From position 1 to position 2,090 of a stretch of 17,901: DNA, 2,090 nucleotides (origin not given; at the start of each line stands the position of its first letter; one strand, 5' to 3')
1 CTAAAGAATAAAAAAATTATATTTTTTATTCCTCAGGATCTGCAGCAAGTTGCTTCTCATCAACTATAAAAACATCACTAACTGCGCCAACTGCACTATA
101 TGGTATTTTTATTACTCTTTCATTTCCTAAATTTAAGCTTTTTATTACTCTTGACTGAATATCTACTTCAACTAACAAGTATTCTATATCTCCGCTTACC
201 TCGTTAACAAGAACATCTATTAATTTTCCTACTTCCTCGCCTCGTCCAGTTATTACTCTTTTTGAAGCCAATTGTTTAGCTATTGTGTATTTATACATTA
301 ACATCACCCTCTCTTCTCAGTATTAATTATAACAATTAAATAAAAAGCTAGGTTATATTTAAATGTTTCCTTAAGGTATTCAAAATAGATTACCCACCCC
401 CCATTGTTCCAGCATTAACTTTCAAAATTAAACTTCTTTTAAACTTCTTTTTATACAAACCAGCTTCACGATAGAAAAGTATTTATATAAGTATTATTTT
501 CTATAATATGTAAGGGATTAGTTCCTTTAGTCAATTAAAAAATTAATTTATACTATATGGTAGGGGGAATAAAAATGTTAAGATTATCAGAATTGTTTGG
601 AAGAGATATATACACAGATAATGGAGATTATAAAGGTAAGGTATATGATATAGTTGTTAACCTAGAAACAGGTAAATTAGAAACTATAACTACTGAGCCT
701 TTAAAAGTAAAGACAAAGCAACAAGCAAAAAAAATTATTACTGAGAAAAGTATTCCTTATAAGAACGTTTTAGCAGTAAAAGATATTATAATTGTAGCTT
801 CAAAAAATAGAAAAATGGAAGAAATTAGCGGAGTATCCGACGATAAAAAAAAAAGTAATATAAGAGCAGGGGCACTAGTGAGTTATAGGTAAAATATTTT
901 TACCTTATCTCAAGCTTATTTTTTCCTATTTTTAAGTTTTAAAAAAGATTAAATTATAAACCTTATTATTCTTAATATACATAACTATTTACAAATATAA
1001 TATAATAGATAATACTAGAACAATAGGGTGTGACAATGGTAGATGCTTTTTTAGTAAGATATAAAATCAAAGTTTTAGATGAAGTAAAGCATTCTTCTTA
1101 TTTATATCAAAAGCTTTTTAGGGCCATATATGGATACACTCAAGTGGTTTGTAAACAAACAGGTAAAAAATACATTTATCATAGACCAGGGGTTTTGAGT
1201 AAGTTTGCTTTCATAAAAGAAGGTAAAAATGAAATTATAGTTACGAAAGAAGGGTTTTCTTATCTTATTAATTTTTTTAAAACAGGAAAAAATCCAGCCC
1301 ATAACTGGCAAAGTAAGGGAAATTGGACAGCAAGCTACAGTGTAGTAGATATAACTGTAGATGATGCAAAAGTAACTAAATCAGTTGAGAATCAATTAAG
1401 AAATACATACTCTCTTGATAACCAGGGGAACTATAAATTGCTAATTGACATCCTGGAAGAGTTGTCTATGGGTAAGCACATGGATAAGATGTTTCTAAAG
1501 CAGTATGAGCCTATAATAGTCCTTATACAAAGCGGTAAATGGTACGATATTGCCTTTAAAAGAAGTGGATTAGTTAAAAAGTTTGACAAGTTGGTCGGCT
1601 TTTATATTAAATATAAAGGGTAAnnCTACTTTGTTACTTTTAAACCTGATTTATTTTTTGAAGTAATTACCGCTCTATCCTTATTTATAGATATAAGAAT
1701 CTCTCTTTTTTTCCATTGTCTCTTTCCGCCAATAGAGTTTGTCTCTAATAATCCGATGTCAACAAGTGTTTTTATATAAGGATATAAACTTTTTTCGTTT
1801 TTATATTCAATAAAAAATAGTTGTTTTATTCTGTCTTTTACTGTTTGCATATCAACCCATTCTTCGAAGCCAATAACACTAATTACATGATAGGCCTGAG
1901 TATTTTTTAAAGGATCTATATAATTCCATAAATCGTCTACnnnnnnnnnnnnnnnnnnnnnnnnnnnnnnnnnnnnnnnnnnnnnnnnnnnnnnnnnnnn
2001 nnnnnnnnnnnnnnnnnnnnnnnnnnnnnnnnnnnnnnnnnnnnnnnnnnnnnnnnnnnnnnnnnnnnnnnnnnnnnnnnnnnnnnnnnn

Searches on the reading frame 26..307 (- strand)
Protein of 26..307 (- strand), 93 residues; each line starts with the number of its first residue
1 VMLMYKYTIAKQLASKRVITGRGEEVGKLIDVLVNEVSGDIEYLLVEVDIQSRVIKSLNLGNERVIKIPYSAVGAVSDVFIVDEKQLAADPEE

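Call 10: search_protein_families(library=pfam, proteins=[window:26-307:-], max_evalue=0.01)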
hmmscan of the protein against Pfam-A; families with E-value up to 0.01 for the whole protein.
window:26-307:- (93 aa): 1 family
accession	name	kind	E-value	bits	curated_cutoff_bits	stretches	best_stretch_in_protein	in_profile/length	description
PF05239.21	PRC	-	3.2e-07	30.7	21.2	1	12-84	8-73/78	PRC-barrel domain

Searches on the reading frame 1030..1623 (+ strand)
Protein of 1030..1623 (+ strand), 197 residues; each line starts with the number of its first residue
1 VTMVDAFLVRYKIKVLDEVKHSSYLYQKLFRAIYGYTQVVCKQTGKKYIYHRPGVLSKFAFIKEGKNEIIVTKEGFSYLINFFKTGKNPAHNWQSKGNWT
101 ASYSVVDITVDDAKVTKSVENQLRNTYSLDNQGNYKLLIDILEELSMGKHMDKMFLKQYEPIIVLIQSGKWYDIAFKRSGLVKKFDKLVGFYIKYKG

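Call 10: search_protein_families(library=pfam, proteins=[window:1030-1623:+], max_evalue=0.01)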
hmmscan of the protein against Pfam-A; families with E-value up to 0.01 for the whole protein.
window:1030-1623:+ (197 aa): 0 families

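Call 34: find_homologous_proteins(query=window:1030-1623:+, max_evalue=0.001)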
Query window:1030-1623:+ (197 aa): 67 proteins with E <= 0.001 among 168 candidates.
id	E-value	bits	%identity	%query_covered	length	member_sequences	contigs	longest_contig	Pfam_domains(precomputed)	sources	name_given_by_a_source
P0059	6.9e-125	432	100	99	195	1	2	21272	-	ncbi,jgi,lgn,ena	-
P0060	3.4e-113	394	87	98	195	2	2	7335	-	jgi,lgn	-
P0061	7.8e-111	386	86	99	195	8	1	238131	-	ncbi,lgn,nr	ncbi:MAG: hypothetical protein PHH82_00250 [Candidatus ainarchaeum sp.]|nr:hypothetical protein [Can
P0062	6.7e-77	275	84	72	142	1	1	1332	-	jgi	jgi:hypothetical protein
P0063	1.9e-59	219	55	94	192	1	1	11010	-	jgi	-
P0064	2.9e-58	215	55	94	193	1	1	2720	-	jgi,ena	-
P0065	2.0e-57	212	51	93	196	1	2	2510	-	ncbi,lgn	-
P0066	6.7e-57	210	53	94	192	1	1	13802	-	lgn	-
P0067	1.3e-54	203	52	94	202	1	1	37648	-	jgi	-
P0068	1.3e-53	200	49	94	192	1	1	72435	-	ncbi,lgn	-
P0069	7.3e-53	197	51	94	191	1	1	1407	-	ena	-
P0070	1.6e-50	189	45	95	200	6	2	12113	-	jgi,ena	-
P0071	8.9e-49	184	45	95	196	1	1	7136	-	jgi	-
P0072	5.2e-48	181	43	95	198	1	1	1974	-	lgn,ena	-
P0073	5.6e-48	181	44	95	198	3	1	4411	-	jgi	-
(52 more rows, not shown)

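Call 50: search_protein_families(library=ncbifam, proteins=[window:1030-1623:+], max_evalue=1)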
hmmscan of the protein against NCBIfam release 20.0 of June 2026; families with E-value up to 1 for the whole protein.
window:1030-1623:+ (197 aa): 0 families

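Call 51: search_solved_structures(query=A3, max_evalue=10)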
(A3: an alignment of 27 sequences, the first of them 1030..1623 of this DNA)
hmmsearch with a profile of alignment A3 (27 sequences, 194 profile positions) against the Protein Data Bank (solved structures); distinct sequences matched with E-value up to 10: 4.
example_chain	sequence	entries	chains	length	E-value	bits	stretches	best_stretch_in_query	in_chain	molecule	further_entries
1pvg_A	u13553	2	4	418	0.071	16.1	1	94-177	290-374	DNA topoisomerase II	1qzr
8sp1_F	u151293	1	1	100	0.25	14.3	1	18-52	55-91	Transcription factor PU.1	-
8smh_F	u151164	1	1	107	0.3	14.1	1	18-52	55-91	Transcription factor PU.1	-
8smj_F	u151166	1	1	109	0.32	14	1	18-52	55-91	Transcription factor PU.1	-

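Call 56: predict_structure(alignment_id=A3)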
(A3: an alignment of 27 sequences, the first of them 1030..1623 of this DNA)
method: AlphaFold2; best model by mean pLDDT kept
length: 197 residues; sequences in the alignment: 27
mean_pLDDT: 92.5   pTM: 0.87
mean pLDDT of the five models: 92.5, 92.3, 92.0, 90.9, 90.1
residues with pLDDT >= 90: 149; 70-90: 46; 50-70: 2; < 50: 0
segments of 3 or more residues with pLDDT < 50: none
pLDDT, mean of each block of 10 residues (from residue 1): 87 87 86 93 90 94 96 95 89 85 97 97 95 93 93 90 96 97 98 91
secondary structure, 60 per line:
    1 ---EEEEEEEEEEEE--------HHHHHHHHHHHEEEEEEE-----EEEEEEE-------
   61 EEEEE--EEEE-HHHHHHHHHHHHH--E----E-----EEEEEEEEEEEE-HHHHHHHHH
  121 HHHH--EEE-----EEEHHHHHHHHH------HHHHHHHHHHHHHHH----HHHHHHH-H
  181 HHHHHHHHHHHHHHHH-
elements in order: E4-15 H24-34 E35-41 E47-53 E61-65 E68-71 H73-85 E99-110 H112-124 E127-129 E135-137 H138-146 H153-167 H172-178 H180-196

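Call 62: fold_search(model_id=the predicted structure, library=pdb)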
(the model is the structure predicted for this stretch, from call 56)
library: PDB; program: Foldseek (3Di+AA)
matches with E <= 10: 502; with E <= 0.001: 0
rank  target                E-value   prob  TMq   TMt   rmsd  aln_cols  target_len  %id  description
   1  2ey4_A                1.2e-01  0.14  0.13  0.09  13.2       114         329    5  Crystal Structure of a Cbf5-Nop10-Gar1 Complex (released 2006-01-24)
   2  3uai_A                2.0e-01  0.14  0.12  0.08  10.2        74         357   12  Structure of the Shq1-Cbf5-Nop10-Gar1 complex from Saccharomyces cerevisiae (released 2011-12-14)
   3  8yhd_O                2.3e-01  0.12  0.16  0.16  11.9       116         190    9  Cryo-EM structure of CTR-bound type VII CRISPR-Cas complex at post-state I (released 2024-08-21)
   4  4ddq_B                2.3e-01  0.06  0.13  0.07  31.9       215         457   14  Structural plasticity of the Bacillus subtilis GyrA homodimer (released 2013-02-13)
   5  2cz4_C                2.4e-01  0.33  0.21  0.37  10.4       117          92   15  Crystal structure of a putative PII-like signaling protein (TTHA0516) from Thermus thermophilus HB8 (released 2006-01-10)
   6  8qyv_U                2.6e-01  0.03  0.10  0.05  20.0       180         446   12  SWR1-hexasome complex (released 2024-10-02)
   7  8z4j_F                2.7e-01  0.11  0.16  0.16  11.7       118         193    8  Cryo-EM structure of CTR-bound type VII CRISPR-Cas complex at substrate-engaged state II (released 2024-08-21)
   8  4odo_C                2.7e-01  0.06  0.10  0.12  15.8       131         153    7  Structure of SlyD from Thermus thermophilus in complex with FK506 (released 2015-01-14)
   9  8z4l_F                2.9e-01  0.11  0.15  0.16  11.9       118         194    7  Cryo-EM structure of CTR-bound type VII CRISPR-Cas complex at substrate-engaged state I (released 2024-08-21)
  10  4ddq_E                2.9e-01  0.05  0.13  0.07  32.4       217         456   12  Structural plasticity of the Bacillus subtilis GyrA homodimer (released 2013-02-13)
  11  2uxq_B                3.2e-01  0.04  0.12  0.07  22.7       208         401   10  Isocitrate dehydrogenase from the psychrophilic bacterium Desulfotalea psychrophila: biochemical properties and crysta (released 2008-02-05)
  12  4ddq_D                3.4e-01  0.04  0.12  0.06  32.2       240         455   11  Structural plasticity of the Bacillus subtilis GyrA homodimer (released 2013-02-13)
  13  2uxq_A                3.6e-01  0.04  0.13  0.08  18.4       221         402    8  Isocitrate dehydrogenase from the psychrophilic bacterium Desulfotalea psychrophila: biochemical properties and crysta (released 2008-02-05)
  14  8yhd_B                3.9e-01  0.10  0.16  0.16  11.7       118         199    8  Cryo-EM structure of CTR-bound type VII CRISPR-Cas complex at post-state I (released 2024-08-21)
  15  1q90_A                3.9e-01  0.05  0.11  0.08  32.5       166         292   13  Structure of the cytochrome b6f (plastohydroquinone : plastocyanin oxidoreductase) from Chlamydomonas reinhardtii (released 2003-12-09)
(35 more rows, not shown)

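Call 80: fold_search(model_id=the predicted structure, library=viral)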
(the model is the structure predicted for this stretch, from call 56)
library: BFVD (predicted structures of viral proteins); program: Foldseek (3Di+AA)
matches with E <= 10: 615; with E <= 0.001: 0
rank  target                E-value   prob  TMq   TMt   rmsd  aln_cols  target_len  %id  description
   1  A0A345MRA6            2.5e-02  0.13  0.16  0.16  20.1       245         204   10  (no name in the UniProt tables at hand)
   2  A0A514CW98            4.8e-02  0.20  0.17  0.14  14.7       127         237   16  Uncharacterized protein [Achromobacter phage vB_AxyP_19-32_Axy24]
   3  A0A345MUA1            4.8e-02  0.18  0.21  0.17  19.9       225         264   12  (no name in the UniProt tables at hand)
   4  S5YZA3                6.5e-02  0.25  0.25  0.20  12.2       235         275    7  Uncharacterized protein [Mycobacterium phage Dylan]
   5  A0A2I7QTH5            1.5e-01  0.06  0.09  0.09  17.7       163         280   11  (no name in the UniProt tables at hand)
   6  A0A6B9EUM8            1.9e-01  0.09  0.18  0.08  19.0       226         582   10  NS1 [Ichthyic parvovirus]
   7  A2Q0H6                2.1e-01  0.04  0.11  0.11  18.6       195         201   13  Repeat element protein-c11.1 [Ichnoviriform fugitivi]
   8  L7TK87                2.7e-01  0.12  0.19  0.12  10.6       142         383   10  Uncharacterized protein [Haloarcula vallismortis tailed virus 1]
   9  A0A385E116            2.7e-01  0.08  0.18  0.15  18.8       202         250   14  (no name in the UniProt tables at hand)
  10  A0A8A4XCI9            2.8e-01  0.09  0.21  0.10  20.8       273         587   10  Nonstructural protein [Motacilla cinerea parvoviridae sp.]
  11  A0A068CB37            2.8e-01  0.07  0.15  0.11  13.7       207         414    9  Recombinase [Listeria phage LMTA-34]
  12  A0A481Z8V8            3.4e-01  0.12  0.13  0.11  11.4       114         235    8  DnaJ [Pithovirus LCPAC302]
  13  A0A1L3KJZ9            3.6e-01  0.04  0.11  0.13  20.1       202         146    8  (no name in the UniProt tables at hand)
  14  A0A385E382            4.0e-01  0.03  0.13  0.08  20.8       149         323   10  (no name in the UniProt tables at hand)
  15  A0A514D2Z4            4.3e-01  0.12  0.15  0.12  13.2       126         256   14  (no name in the UniProt tables at hand)
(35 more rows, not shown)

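Call 81: search_protein_families(library=phrogs, proteins=[window:1030-1623:+], max_evalue=0.1)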
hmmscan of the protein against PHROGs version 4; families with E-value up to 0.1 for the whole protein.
window:1030-1623:+ (197 aa): 2 families
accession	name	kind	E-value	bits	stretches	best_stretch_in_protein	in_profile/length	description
phrog_16523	-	unknown function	0.011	16.7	1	94-124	9-41/65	-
phrog_10516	-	unknown function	0.039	15.1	0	55-79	32-56/85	-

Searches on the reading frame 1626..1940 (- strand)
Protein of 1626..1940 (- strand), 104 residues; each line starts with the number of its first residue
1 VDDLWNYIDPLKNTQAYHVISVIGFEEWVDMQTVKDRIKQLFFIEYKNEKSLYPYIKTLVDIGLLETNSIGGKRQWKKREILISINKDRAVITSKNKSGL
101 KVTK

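Call 90: search_dna_similar(query=window:1626-1940:-, collection=plasmids, mode=protein, max_evalue=0.01)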
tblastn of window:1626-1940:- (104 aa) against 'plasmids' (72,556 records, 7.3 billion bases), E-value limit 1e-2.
No match.

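Call 91: search_dna_similar(query=window:1626-1940:-, collection=phages, mode=protein, max_evalue=0.01)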
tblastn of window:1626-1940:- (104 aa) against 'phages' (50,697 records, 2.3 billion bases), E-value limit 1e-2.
No match.
